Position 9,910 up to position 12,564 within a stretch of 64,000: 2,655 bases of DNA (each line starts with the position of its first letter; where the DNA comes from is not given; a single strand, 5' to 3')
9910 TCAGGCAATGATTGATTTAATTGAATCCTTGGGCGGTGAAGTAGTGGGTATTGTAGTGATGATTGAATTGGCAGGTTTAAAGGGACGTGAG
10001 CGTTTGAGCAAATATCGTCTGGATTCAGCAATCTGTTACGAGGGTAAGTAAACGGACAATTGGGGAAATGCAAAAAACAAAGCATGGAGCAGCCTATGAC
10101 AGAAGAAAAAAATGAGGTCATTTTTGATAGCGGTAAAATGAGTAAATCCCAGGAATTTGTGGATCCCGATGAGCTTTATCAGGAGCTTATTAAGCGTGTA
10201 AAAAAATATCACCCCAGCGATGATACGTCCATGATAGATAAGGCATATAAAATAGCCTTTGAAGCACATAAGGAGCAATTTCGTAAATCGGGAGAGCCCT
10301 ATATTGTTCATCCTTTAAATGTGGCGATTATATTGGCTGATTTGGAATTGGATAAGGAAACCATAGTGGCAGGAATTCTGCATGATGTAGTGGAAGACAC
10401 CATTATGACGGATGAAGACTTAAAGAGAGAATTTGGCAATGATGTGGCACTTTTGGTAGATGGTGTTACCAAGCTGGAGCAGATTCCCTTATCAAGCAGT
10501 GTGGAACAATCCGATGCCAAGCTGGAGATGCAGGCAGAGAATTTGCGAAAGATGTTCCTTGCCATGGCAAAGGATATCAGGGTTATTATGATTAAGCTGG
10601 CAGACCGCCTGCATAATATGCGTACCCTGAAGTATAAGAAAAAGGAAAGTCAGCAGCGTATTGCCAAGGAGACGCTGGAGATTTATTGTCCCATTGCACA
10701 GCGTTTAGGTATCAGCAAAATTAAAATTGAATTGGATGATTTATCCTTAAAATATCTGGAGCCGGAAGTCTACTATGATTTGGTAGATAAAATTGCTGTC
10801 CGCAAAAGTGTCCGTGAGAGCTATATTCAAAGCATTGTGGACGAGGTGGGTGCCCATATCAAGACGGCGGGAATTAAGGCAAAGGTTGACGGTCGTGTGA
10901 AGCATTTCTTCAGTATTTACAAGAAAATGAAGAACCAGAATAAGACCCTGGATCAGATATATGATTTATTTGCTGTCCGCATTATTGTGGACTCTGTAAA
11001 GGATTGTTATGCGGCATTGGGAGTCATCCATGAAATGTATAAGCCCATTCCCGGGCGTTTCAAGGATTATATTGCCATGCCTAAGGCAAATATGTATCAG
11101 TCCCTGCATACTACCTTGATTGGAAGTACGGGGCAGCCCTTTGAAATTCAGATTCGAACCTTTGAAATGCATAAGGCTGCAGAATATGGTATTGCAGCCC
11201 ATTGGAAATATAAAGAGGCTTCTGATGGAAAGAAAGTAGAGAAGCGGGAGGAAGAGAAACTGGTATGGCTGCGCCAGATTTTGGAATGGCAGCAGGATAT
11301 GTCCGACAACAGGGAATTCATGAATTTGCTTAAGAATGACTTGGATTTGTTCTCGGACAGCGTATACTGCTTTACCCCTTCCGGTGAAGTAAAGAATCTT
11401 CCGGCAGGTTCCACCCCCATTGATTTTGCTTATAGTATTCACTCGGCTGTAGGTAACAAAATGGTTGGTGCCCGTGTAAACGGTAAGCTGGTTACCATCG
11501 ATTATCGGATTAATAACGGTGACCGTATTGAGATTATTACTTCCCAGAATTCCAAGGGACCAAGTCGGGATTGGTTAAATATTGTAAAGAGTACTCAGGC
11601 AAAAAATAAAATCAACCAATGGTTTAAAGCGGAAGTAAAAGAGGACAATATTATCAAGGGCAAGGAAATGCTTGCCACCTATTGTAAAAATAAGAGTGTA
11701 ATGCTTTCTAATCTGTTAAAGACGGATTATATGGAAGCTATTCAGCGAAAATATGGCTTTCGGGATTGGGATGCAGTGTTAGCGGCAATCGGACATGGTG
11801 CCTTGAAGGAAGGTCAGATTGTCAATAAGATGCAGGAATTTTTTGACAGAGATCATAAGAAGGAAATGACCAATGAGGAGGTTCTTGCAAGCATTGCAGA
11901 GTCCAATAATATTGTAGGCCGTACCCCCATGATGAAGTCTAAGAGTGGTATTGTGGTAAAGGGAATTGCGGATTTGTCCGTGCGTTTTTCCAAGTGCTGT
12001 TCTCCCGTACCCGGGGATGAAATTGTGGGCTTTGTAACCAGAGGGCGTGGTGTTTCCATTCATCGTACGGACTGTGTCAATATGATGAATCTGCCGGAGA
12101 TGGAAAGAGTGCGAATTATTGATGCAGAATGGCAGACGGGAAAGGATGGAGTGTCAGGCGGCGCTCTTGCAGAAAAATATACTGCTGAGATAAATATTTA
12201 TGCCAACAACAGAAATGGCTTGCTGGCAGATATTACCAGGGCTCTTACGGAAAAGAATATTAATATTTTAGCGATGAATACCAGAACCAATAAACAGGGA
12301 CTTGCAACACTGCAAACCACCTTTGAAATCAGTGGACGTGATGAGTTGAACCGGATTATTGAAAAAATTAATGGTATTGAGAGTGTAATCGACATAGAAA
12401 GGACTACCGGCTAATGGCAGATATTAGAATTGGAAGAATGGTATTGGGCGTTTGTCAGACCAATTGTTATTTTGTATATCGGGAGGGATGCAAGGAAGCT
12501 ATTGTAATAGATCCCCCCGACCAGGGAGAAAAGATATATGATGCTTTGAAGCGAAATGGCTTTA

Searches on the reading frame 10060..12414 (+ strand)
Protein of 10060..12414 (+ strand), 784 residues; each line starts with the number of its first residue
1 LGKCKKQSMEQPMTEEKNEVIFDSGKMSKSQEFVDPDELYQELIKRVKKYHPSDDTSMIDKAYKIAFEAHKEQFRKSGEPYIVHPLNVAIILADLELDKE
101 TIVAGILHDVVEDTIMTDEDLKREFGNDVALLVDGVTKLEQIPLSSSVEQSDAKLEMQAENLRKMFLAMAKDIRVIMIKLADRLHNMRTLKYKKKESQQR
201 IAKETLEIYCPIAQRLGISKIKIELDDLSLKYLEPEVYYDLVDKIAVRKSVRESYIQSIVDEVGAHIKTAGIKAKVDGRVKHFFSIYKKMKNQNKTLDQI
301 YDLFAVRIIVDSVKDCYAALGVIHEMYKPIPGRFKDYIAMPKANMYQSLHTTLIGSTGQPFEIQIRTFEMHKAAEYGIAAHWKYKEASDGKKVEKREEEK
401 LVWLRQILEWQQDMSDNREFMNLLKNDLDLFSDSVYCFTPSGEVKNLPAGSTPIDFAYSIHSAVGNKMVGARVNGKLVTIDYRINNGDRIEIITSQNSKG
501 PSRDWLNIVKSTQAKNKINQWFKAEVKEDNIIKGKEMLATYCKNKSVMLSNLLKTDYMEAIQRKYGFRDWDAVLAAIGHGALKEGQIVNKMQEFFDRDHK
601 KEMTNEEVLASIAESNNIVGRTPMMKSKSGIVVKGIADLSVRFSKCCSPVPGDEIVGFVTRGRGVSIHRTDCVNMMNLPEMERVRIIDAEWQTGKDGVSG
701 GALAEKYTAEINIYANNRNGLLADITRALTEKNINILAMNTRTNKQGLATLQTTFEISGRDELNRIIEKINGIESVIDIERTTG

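Call 16: search_protein_families(library=pfam, proteins=[window:10060-12414:+])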
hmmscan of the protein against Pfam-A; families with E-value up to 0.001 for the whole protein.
window:10060-12414:+ (784 aa): 8 families
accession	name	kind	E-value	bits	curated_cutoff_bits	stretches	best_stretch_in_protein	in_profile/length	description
PF13328.12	HD_4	-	5.5e-52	176.1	27.2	1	62-218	1-155/156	HD domain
PF04607.23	RelA_SpoT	-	2.5e-44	150.6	27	1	278-387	1-111/113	Region found in RelA / SpoT proteins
PF02824.27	TGS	-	8.4e-22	77.4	22.2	1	435-494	1-60/60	TGS domain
PF13291.12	ACT_4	-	1e-21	77.8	27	1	705-781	3-80/80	ACT domain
PF19296.4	RelA_AH_RIS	-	1.5e-13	51.7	23.8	1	507-671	2-171/185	RelA/SpoT, AH and RIS domains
PF01842.31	ACT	-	8e-11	42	27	1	711-773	3-64/66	ACT domain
PF01966.28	HD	-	2.4e-10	41.2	22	1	82-187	2-116/116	HD domain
PF22629.2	ACT_AHAS_ss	-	6.9e-05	23.4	27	1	712-777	2-66/67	AHAS small subunit-like ACT domain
